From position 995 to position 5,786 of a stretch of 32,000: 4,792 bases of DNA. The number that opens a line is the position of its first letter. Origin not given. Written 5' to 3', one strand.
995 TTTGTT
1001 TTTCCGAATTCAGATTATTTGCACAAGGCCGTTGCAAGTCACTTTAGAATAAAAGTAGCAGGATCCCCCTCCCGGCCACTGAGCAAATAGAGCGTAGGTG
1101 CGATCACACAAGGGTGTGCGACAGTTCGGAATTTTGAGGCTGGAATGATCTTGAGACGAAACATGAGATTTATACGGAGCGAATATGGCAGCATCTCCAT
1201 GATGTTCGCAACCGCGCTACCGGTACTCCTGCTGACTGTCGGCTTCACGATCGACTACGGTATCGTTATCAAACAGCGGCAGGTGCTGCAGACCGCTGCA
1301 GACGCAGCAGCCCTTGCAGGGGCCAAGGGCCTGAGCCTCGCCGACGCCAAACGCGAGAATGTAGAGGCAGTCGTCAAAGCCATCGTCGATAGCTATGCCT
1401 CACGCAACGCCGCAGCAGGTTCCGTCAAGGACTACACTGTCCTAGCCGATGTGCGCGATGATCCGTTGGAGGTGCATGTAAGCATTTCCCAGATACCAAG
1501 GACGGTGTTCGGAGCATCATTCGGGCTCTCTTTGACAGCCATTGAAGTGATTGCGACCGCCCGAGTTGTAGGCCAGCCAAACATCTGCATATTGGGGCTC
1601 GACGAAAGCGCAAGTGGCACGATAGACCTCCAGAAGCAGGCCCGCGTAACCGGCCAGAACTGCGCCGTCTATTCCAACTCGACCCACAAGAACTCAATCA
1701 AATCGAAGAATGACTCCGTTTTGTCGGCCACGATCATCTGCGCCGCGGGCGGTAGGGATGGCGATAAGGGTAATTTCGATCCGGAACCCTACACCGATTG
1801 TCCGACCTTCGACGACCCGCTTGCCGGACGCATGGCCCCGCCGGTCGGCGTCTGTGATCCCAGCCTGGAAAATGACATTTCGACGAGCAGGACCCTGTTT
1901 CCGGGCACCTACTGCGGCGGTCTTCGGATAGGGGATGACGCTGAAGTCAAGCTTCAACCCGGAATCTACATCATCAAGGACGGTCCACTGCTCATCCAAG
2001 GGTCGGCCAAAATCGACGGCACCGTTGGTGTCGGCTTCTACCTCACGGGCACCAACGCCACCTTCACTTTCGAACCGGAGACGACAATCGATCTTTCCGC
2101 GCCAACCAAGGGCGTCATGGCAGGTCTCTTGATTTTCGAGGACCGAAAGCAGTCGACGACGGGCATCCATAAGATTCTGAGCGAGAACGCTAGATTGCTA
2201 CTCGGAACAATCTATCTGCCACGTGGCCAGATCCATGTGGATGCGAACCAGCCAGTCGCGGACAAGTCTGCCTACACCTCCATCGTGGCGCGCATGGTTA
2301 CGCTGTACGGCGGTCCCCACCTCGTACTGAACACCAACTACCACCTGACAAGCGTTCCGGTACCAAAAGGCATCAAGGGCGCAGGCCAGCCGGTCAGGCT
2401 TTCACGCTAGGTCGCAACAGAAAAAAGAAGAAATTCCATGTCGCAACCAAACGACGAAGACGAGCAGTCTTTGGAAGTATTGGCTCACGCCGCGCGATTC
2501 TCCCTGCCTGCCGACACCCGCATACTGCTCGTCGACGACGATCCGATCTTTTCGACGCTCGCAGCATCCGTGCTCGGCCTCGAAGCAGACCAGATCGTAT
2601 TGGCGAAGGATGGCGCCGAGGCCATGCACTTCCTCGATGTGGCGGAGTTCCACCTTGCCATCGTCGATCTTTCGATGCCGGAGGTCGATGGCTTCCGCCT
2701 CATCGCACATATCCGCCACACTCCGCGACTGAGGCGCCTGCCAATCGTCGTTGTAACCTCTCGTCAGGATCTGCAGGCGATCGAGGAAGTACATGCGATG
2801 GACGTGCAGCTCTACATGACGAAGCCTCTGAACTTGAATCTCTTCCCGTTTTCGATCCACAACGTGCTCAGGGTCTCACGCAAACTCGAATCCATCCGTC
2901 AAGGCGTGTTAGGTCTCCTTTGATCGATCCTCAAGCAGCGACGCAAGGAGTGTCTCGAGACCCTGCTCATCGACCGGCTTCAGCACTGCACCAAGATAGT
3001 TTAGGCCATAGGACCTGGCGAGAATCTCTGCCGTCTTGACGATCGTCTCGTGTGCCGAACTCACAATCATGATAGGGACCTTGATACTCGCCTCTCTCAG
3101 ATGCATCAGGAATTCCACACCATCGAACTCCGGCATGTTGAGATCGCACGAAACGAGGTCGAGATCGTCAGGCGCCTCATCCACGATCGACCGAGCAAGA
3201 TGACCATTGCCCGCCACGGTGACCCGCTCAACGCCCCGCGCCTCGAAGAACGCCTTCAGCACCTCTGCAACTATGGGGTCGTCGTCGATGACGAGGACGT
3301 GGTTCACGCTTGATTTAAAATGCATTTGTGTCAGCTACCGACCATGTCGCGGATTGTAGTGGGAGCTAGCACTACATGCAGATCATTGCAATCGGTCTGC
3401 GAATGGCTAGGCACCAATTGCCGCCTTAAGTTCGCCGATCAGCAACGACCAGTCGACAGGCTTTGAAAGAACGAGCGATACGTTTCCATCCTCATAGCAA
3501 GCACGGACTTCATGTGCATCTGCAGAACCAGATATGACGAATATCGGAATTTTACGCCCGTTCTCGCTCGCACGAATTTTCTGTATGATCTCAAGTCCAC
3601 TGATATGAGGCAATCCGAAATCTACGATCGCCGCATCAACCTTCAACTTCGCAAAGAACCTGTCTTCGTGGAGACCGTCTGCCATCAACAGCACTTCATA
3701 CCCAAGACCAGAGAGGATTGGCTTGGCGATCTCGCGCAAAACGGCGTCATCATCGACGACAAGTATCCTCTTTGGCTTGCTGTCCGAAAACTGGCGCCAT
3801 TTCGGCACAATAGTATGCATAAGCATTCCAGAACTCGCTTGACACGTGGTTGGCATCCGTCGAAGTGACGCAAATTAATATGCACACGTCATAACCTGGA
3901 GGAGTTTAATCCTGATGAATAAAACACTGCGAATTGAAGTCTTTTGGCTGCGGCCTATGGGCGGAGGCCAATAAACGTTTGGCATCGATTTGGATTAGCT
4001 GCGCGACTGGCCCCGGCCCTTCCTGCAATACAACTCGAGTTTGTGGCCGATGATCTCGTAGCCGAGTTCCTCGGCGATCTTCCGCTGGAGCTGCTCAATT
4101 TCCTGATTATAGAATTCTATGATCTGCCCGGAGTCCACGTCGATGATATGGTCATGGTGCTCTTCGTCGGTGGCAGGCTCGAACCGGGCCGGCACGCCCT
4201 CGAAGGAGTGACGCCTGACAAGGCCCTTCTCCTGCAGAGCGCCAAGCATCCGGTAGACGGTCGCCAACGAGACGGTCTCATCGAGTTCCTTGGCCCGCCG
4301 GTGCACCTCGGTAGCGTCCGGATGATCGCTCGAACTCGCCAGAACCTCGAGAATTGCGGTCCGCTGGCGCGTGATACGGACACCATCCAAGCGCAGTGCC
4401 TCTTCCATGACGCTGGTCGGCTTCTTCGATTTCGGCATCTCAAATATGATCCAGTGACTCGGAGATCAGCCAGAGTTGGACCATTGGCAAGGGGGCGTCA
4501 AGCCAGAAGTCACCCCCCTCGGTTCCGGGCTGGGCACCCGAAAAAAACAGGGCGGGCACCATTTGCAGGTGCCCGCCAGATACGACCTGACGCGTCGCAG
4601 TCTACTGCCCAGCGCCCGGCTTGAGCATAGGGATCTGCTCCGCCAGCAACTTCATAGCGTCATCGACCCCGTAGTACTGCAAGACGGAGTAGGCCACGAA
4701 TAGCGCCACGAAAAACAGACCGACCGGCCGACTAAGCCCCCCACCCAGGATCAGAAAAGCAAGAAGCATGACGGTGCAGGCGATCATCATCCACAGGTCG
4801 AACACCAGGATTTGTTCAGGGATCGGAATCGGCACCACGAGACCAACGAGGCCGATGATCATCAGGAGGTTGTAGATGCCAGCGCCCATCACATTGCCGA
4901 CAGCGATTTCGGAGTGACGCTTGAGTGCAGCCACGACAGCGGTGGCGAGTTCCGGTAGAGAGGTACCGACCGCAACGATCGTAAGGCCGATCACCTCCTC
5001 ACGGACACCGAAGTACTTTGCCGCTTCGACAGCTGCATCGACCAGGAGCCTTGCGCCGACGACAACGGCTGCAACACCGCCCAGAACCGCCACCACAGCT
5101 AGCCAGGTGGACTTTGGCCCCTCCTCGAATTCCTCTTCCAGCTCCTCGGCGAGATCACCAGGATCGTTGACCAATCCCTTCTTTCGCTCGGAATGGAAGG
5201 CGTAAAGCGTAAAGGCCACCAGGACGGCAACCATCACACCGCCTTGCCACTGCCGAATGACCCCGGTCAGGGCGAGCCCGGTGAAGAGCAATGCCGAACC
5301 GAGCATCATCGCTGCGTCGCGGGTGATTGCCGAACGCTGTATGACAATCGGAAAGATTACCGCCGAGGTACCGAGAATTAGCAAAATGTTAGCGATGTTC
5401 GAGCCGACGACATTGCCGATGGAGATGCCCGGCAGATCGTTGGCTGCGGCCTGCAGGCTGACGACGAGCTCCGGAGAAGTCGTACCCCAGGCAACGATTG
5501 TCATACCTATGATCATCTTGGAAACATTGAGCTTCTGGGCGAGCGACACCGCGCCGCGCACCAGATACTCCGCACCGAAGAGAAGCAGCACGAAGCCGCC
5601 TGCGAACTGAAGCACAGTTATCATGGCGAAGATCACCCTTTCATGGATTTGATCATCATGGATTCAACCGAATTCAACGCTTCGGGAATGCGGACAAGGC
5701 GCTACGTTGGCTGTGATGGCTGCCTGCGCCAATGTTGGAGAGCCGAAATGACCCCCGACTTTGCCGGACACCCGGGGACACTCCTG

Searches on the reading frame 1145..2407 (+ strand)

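Call 9: search_protein_families(library=pfam, proteins=[window:1145-2407:+], max_evalue=0.001)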
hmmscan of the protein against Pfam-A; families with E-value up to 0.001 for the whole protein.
window:1145-2407:+ (421 aa): 2 families
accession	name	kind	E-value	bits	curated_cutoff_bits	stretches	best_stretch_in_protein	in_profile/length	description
PF13400.11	Tad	-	2.6e-11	44.1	22.3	1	15-60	1-45/47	Putative Flp pilus-assembly TadE/G-like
PF07811.17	TadE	-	8.9e-08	32.6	22.9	1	15-56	1-42/43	TadE-like protein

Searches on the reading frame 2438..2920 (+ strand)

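Call 9: search_protein_families(library=pfam, proteins=[window:2438-2920:+], max_evalue=0.001)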
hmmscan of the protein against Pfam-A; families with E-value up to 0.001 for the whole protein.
window:2438-2920:+ (161 aa): 1 family
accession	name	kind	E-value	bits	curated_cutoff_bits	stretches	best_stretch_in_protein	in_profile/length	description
PF00072.30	Response_reg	-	4.1e-19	69.2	30.2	1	29-134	1-104/111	Response regulator receiver domain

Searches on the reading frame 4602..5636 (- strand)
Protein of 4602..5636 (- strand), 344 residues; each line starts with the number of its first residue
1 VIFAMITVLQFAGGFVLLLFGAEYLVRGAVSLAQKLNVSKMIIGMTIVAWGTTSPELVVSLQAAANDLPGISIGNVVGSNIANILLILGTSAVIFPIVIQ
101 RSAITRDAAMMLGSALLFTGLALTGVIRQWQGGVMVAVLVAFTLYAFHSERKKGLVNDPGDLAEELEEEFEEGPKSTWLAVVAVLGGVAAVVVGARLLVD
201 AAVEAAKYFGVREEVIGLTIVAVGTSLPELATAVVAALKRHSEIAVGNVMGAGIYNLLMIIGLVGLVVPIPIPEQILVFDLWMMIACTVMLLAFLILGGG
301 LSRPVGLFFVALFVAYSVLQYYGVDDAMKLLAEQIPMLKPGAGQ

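Call 9: search_protein_families(library=pfam, proteins=[window:4602-5636:-], max_evalue=0.001)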
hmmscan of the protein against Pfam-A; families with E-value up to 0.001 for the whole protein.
window:4602-5636:- (344 aa): 1 family
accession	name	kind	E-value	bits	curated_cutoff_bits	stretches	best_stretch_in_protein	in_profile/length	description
PF01699.29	Na_Ca_ex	-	1.9e-61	206.9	24.9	2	8-147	3-150/151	Sodium/calcium exchanger protein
